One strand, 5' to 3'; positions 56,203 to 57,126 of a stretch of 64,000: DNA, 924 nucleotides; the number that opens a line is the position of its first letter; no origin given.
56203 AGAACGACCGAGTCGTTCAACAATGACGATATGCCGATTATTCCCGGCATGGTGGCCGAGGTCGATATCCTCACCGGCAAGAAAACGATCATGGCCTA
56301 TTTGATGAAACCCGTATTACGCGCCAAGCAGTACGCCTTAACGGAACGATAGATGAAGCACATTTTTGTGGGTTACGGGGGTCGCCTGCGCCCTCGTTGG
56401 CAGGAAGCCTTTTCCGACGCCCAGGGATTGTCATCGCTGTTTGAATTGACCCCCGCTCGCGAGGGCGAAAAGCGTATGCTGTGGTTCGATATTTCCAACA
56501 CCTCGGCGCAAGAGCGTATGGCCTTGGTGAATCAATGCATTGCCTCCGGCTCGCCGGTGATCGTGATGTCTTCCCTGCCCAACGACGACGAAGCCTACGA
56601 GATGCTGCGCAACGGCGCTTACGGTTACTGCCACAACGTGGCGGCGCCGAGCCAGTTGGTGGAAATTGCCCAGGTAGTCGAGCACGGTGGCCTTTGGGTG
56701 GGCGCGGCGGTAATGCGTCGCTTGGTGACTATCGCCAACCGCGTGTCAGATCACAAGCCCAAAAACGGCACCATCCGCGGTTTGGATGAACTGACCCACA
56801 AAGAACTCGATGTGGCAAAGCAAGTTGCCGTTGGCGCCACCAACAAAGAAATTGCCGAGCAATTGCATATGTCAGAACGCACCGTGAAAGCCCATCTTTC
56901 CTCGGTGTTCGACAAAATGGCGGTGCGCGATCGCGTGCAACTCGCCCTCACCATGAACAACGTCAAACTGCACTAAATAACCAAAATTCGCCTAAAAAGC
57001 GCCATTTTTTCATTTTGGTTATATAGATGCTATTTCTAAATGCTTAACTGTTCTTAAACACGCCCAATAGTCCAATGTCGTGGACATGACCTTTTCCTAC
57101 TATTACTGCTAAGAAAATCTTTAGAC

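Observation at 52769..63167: LapA-like adhesin/T1SS locus lacking the outer-membrane component and the LapG/LapD release switch, but with an embedded LuxR-type regulator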

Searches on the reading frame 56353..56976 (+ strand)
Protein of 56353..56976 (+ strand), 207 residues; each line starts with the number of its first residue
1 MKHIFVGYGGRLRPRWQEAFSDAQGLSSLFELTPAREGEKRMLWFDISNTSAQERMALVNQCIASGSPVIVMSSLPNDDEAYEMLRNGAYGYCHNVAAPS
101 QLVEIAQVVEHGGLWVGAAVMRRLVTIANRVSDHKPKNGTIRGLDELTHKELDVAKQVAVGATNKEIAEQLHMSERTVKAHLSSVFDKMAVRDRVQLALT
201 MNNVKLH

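Call 3: search_protein_families(library=pfam, proteins=[window:56353-56976:+], max_evalue=0.01)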
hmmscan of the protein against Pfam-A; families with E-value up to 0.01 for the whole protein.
window:56353-56976:+ (207 aa): 6 families
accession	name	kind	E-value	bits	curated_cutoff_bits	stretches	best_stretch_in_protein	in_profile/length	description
PF00196.25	GerE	-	4.5e-18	65.1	23.5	1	146-199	2-55/57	Bacterial regulatory proteins, luxR family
PF08281.18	Sigma70_r4_2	-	1.3e-05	25.1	25.7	1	162-183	27-48/54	Sigma-70, region 4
PF13384.12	HTH_23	-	0.00028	21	24.6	1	153-179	9-35/50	Homeodomain-like domain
PF13412.12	HTH_24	-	0.001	19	21.9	1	161-183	17-39/48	Winged helix-turn-helix DNA-binding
PF04545.22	Sigma70_r4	-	0.0016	18.4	24.1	1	161-189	20-48/50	Sigma-70, region 4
PF07638.17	Sigma70_ECF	-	0.0021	18.4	21.1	1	153-189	143-179/185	ECF sigma factor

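Call 5: search_protein_families(library=ncbifam, proteins=[window:56353-56976:+], max_evalue=0.01)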
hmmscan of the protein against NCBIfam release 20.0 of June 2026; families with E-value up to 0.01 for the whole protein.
window:56353-56976:+ (207 aa): 26 families (the best 25 are shown)
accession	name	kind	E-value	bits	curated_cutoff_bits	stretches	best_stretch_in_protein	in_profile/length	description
NF007935.0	PRK10651.1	equivalog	6.5e-18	64.7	250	1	55-203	70-212/216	two-component system response regulator NarL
NF007505.1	PRK10100.1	equivalog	2.6e-15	56.7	250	1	91-199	95-197/204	biofilm master transcriptional regulator CsgD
NF007708.0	PRK10403.1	equivalog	1.3e-13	50.9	343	1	69-198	83-205/215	nitrate/nitrite response regulator protein NarP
NF052366.1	photon_PedR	equivalog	2.7e-13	49.9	120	1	146-197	2-53/74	photosynthetic electron transport-dependent transcriptional regulator PedR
NF041830.1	RR_TF_ErdR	exception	1.5e-12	47.7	390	1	68-203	79-207/213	response regulator transcription factor ErdR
NF047785.1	respo_reg_MadR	equivalog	6.5e-12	45.2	300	1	46-196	55-198/209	MadR family response regulator transcription factor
TIGR03020.2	EpsA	equivalog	5.1e-11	42.7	170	1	127-196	170-240/247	XrtB/PEP-CTERM-associated transcriptional regulator EpsA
NF040749.1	tetrathio_RR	equivalog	6.6e-11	42.3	290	1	125-203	111-190/191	tetrathionate respiration response regulator TtrR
NF011896.0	PRK15369.1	equivalog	1.2e-10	41.3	242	1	69-200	80-203/211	two component system response regulator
NF007685.0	PRK10360.1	equivalog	1.5e-10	41.2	258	1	63-201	69-192/196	response regulator transcription factor UhpA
NF007018.1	PRK09483.1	equivalog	7.8e-10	38.7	280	1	69-198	78-200/217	UvrY/SirA/GacA family response regulator transcription factor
NF052445.1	RespRegMctR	equivalog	1.1e-09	38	300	1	70-195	78-193/205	two-component system response regulator MctR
NF041232.1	BagY_FevT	exception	1.4e-09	37.3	700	1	145-197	295-347/367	LuxR family transcriptional regulator BagY/FevT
NF007403.0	PRK09935.1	equivalog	8.9e-09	35.2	271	1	81-197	92-200/210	fimbria biosynthesis transcriptional regulator FimZ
NF050132.1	TransRegAbsR2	equivalog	5e-07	28.8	850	1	123-197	507-581/582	LuxR family transcriptional regulator AbsR2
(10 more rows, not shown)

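Call 12: find_homologous_proteins(query=window:56353-56973:+, max_evalue=0.00001)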
Query window:56353-56973:+ (207 aa): 512 proteins with E <= 0.00001 among 823 candidates; the best 120 are listed.
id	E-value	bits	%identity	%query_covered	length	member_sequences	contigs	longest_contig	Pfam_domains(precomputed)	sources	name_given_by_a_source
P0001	2.7e-132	456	100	100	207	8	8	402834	PF00196.26,PF08281.19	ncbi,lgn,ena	-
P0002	3.8e-123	427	94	100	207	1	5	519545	PF00196.26,PF08281.19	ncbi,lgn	-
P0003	1.8e-120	418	91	100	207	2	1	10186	PF00196.26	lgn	-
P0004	4.7e-111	387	85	100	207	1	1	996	PF00196.26,PF08281.19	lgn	-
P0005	2.4e-103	362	80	100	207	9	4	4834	PF00196.26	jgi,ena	-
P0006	1.3e-89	317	71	100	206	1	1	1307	PF00196.26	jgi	jgi:DNA-binding NarL/FixJ family response regulator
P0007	2.9e-87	309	69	100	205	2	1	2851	PF00196.26,PF08281.19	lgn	-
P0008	2.5e-86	306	67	100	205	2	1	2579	PF00196.26,PF08281.19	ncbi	-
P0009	2.2e-65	238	86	59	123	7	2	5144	-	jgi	jgi:DNA-binding NarL/FixJ family response regulator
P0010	1.2e-54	203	49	100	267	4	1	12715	PF00196.26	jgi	jgi:two-component system nitrate/nitrite response regulator NarL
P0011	1.7e-54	203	49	100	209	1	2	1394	PF00196.26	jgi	jgi:DNA-binding NarL/FixJ family response regulator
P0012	4.8e-54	201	48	100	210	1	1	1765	PF00196.26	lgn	-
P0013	1.8e-53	199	51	99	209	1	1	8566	PF00196.26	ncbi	ncbi:MAG: LuxR C-terminal-related transcriptional regulator [Parahaliea sp.]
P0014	3.2e-53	198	49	100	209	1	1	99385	PF00196.26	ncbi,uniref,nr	ncbi:DNA-binding response regulator [Seongchinamella sediminis]|uniref:DNA-binding response regulato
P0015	4.3e-53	198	50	99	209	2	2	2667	PF00196.26,PF08281.19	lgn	-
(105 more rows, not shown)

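Call 15: find_encoding_contigs(protein=P0001, flank=10000, max_places=4)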
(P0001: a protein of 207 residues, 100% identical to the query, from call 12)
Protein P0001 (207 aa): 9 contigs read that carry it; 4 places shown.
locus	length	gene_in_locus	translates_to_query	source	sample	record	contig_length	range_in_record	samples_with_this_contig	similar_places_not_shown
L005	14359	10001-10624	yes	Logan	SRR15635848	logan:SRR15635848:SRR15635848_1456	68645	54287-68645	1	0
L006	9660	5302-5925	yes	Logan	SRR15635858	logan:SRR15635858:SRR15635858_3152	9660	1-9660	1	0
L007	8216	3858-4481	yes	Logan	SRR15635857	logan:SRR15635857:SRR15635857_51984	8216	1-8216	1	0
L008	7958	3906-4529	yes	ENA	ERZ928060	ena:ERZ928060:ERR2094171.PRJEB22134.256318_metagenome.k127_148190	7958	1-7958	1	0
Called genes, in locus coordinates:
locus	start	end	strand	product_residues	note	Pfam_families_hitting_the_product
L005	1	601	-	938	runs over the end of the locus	PF07715:Plug, PF00593:TonB_dep_Rec_b-barrel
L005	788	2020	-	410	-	PF00389:2-Hacid_dh, PF02826:2-Hacid_dh_C, PF22629:ACT_AHAS_ss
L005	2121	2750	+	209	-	PF01557:FAA_hydrolase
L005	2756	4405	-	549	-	PF00501:AMP-binding, PF23562:AMP-binding_C_3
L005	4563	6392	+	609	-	PF05960:DUF885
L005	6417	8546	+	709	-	PF00664:ABC_membrane, PF00005:ABC_tran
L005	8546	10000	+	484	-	PF25919:BSH_CusB (faint), PF25984:BSH_YknX (faint), PF25994:HH_AprE, PF26002:Beta-barrel_AprE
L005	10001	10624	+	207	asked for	PF08281:Sigma70_r4_2 (faint), PF00196:GerE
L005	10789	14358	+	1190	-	?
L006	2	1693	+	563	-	?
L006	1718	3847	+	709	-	PF00664:ABC_membrane, PF00005:ABC_tran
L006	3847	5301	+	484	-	PF25919:BSH_CusB (faint), PF25984:BSH_YknX (faint), PF25994:HH_AprE, PF26002:Beta-barrel_AprE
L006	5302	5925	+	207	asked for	PF08281:Sigma70_r4_2 (faint), PF00196:GerE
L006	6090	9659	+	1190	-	?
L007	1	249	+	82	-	?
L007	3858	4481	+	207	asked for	PF08281:Sigma70_r4_2 (faint), PF00196:GerE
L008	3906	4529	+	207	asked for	PF08281:Sigma70_r4_2 (faint), PF00196:GerE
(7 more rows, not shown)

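Call 17: find_related_loci(query=A1, collection=genome_contigs, flank=10000)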
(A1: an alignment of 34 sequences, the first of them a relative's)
Query A1 (207 aa) in genome_contigs; peptide patterns used: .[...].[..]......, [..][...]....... (x = any residue, [..] = any of these).
600 stretches matched a pattern (row limit reached: there are more); 594 encode a relative of the query (tblastn E <= 1e-3); the best 80 are kept; 80 distinct loci.
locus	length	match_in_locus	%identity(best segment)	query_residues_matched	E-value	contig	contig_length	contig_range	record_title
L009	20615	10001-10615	48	1-207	4e-60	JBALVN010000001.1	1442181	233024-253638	MAG: Halioglobus sp. isolate 5NakV-09 NODE_1_length_1442181_cov_33.211601, whole genome shotgun sequence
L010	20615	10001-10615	44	1-207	7e-57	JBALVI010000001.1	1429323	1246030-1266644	MAG: Halioglobus sp. isolate 5NakV-04 NODE_1_length_1429323_cov_85.643061, whole genome shotgun sequence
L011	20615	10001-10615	49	1-207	1e-56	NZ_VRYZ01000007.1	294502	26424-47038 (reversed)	Parahaliea aestuarii strain S2-26 NODE_7_length_294502_cov_33.027441, whole genome shotgun sequence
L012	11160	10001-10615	47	1-207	2e-56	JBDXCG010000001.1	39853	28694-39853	MAG: Halioglobus sp. isolate LC.08.F.B1_563_42 LC_08_F_B1_563_42_000000000001, whole genome shotgun sequence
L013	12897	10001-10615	44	1-207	1e-53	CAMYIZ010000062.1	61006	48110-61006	MAG: uncultured Haliea sp. isolate Biocath_Gamma_022 genome assembly, contig: k127_26081, whole genome shotgun sequence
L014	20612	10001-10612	42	1-206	4e-51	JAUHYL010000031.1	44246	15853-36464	MAG: Gammaproteobacteria bacterium isolate 3_bin.63 NODE_1210_length_44246_cov_1.425123, whole genome shotgun sequence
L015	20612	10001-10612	44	1-207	4e-49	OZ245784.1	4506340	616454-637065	MAG: Halioglobus sp. isolate 6e664e2f-5aea-400d-8426-2e5d5b195c48 genome assembly, chromosome: 1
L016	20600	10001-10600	45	1-203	1e-46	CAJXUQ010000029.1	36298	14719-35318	MAG TPA_asm: uncultured Haliea sp. isolate SRR3933381_bin.12_MetaBAT_v2.12.1_MAG genome assembly, contig: NODE_219_lengt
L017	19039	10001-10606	45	2-204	4e-45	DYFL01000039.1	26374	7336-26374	MAG TPA_asm: Hydrogenophilus sp. isolate BE2011_2_70_212 Afr_mines_BE2011_583_length_26374_cov_91_277708, whole genome s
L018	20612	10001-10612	38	1-203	5e-42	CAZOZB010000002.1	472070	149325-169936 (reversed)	MAG TPA_asm: uncultured Methylophilaceae bacterium isolate SRP344714_co1_149 genome assembly, contig: NODE_22_length_472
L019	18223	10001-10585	42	1-199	1e-41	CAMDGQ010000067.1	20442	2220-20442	MAG: Tepidiphilus sp. J10 isolate MiH-14oct19-223 genome assembly, contig: MiH-14oct19-C5179, whole genome shotgun seque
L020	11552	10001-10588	39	1-203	1e-41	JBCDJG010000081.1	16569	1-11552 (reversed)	MAG: Pseudomonadota bacterium isolate P01_H01_bin.3 k141_2171772_length_16569_cov_14.0027, whole genome shotgun sequence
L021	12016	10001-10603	40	3-203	4e-41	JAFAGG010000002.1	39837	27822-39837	MAG: Proteobacteria bacterium isolate OH_SBlB_203 k127_317661, whole genome shotgun sequence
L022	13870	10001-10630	38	1-204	7e-41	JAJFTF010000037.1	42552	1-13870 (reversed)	MAG: Betaproteobacteria bacterium isolate bin.132 k141_4612515, whole genome shotgun sequence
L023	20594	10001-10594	39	4-203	6e-41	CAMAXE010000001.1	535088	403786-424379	MAG: Klebsiella pneumoniae isolate MH-08apr19-278 genome assembly, contig: MH-08apr19-C4, whole genome shotgun sequence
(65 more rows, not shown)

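Call 21: search_solved_structures(query=window:56353-56973:+, max_evalue=0.01, show_alignments=3)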
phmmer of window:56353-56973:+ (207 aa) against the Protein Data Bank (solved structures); distinct sequences matched with E-value up to 0.01: 30.
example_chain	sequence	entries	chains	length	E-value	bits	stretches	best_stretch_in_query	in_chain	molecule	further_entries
1a04_A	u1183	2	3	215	3.3e-11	46.6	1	50-202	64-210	NITRATE/NITRITE RESPONSE REGULATOR PROTEIN NARL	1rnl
5hev_A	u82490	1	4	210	6e-11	45.8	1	68-199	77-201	Response regulator protein VraR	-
7x1k_A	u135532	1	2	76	3.4e-09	40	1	144-200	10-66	Chemotaxis protein CheY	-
1je8_A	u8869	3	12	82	1.1e-08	38.3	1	135-203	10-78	Nitrate/Nitrite Response Regulator Protein NARL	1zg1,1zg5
4gvp_A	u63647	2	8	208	2.2e-08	37.4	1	68-199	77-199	Response regulator protein vraR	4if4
7ve6_A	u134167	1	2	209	2.2e-08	37.4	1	68-199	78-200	Response regulator protein VraR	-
8u3b_G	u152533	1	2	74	8.3e-08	35.5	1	142-203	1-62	Nitrate/nitrite response regulator protein NarL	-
7ve4_A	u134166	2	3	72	1.2e-07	35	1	145-199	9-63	DNA-binding response regulator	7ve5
2rnj_A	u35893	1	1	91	1.4e-07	34.8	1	145-199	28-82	Response regulator protein vraR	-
4wsz_A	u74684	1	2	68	1.8e-07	34.4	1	145-199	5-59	Response regulator receiver domain protein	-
3kln_A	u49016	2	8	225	1.8e-07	34.4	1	145-204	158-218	Transcriptional regulator, LuxR family | Transcriptional regulator VpsT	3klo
2krf_A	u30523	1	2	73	2.5e-07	34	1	144-200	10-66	Transcriptional regulatory protein comA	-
3ulq_B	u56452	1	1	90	3.8e-07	33.4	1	143-199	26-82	Transcriptional regulatory protein ComA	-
4wt0_B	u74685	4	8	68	8.9e-07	32.2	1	145-199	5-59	Response regulator receiver domain protein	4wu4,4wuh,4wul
4yn8_A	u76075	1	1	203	1.2e-06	31.7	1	64-196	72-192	Response regulator ChrA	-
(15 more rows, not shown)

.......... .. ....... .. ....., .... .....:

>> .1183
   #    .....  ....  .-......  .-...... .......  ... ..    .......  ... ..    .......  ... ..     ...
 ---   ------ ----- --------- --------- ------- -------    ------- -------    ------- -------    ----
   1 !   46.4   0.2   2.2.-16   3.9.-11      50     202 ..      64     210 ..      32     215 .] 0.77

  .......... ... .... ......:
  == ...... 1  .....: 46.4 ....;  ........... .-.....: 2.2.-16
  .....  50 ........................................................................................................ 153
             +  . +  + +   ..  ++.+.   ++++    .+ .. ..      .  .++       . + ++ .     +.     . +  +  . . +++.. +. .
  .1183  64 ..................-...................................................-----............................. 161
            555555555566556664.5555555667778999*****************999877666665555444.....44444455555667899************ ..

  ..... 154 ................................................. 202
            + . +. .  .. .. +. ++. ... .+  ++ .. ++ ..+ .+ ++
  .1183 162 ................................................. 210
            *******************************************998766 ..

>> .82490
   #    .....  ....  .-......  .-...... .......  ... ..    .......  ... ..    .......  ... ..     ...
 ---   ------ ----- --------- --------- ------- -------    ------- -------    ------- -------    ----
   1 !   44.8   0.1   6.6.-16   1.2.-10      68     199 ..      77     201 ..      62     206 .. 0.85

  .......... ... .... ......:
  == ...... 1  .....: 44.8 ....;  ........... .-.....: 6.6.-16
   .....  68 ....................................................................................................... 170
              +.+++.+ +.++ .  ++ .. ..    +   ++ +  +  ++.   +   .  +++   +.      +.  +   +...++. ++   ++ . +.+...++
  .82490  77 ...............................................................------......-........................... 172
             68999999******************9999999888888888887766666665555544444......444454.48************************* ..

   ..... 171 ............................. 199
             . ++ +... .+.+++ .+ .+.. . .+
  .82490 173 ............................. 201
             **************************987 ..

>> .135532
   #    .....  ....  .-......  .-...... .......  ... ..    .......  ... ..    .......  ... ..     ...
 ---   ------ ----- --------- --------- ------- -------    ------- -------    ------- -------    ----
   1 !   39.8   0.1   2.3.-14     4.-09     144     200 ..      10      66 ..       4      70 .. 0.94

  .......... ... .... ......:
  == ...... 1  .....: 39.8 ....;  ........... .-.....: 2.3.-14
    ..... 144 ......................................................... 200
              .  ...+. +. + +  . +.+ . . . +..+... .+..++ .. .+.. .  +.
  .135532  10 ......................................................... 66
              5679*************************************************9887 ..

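Call 36: predict_structure(alignment_id=A1)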
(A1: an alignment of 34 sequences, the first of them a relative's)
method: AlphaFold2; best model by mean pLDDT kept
length: 207 residues; sequences in the alignment: 34
mean_pLDDT: 87.8   pTM: 0.60
mean pLDDT of the five models: 87.8, 87.5, 85.7, 85.5, 85.0
residues with pLDDT >= 90: 127; 70-90: 62; 50-70: 9; < 50: 9
segments of 3 or more residues with pLDDT < 50: 132-140
pLDDT, mean of each block of 10 residues (from residue 1): 92 95 92 86 94 91 93 92 93 95 95 86 74 42 82 94 95 97 94 88 70
secondary structure, 60 per line:
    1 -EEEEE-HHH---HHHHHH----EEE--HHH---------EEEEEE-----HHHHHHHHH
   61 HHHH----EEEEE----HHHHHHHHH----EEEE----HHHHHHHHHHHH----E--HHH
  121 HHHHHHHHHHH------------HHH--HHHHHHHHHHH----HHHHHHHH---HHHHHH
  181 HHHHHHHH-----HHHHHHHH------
elements in order: E2-6 H14-19 E24-26 E41-46 H52-64 E69-73 H78-86 E91-94 H99-110 H118-131 H149-159 H164-171 H175-188 H194-201

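Call 40: fold_search(model_id=the predicted structure, library=pdb)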
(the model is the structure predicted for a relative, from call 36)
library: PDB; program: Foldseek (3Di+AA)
matches with E <= 10: 1488; with E <= 0.001: 61
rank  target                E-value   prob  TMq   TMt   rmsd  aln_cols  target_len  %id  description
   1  5hev_B                5.3e-11  1.00  0.35  0.34  10.5       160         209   21  Crystal Structure of the beryllofluoride-activated LiaR from Enterococcus faecium (released 2016-11-16)
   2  4gvp_A                1.4e-10  1.00  0.39  0.39  16.0       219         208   19  Crystal Structure of the Response Regulator Protein VraR from Staphylococcus aureus (released 2013-05-08)
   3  5hev_A                9.8e-10  1.00  0.41  0.40  11.7       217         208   19  Crystal Structure of the beryllofluoride-activated LiaR from Enterococcus faecium (released 2016-11-16)
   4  4yn8                  2.7e-09  1.00  0.43  0.44  13.8       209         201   20  Crystal Structure of Response Regulator ChrA in Heme-Sensing Two Component System (released 2015-08-19)
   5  4hye_A                3.6e-09  1.00  0.36  0.37  14.4       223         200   16  Crystal structure of a response regulator spr1814 from Streptococcus pneumoniae reveals unique interdomain contacts am (released 2013-06-05)
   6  6eo2                  3.9e-09  1.00  0.43  0.43  12.7       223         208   18  Conformational dynamism for DNA interaction in Salmonella typhimurium RcsB response regulator. S207C crossed (released 2017-11-15)
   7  5hev_C                4.7e-09  1.00  0.35  0.35  14.2       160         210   21  Crystal Structure of the beryllofluoride-activated LiaR from Enterococcus faecium (released 2016-11-16)
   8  5o8y_H                8.7e-09  1.00  0.42  0.42  12.8       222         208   19  Conformational dynamism for DNA interaction in Salmonella typhimurium RcsB response regulator. (released 2017-11-15)
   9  4zmr_A                1.3e-08  1.00  0.46  0.46  11.6       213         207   17  Structural characterization of the full-length response regulator spr1814 in complex with a phosphate analogue reveals (released 2016-04-27)
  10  5o8y_C                2.5e-08  1.00  0.41  0.41  12.6       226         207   18  Conformational dynamism for DNA interaction in Salmonella typhimurium RcsB response regulator. (released 2017-11-15)
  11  6eo3_A                2.7e-08  1.00  0.43  0.43  12.3       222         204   18  Conformational dynamism for DNA interaction in Salmonella typhimurium RcsB response regulator. S207C P212121 (released 2017-11-15)
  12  3kln_A                2.8e-08  1.00  0.44  0.42  18.3       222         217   20  Vibrio cholerae VpsT (released 2010-02-09)
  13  3kln_B                3.0e-08  1.00  0.44  0.43  18.2       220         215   20  Vibrio cholerae VpsT (released 2010-02-09)
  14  3klo_B                3.4e-08  1.00  0.44  0.43  18.1       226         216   19  Vibrio cholerae VpsT bound to c-di-GMP (released 2010-02-09)
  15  5o8z_B                3.6e-08  1.00  0.42  0.42  14.2       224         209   19  Conformational dynamism for DNA interaction in Salmonella typhimurium RcsB response regulator. (released 2017-11-15)
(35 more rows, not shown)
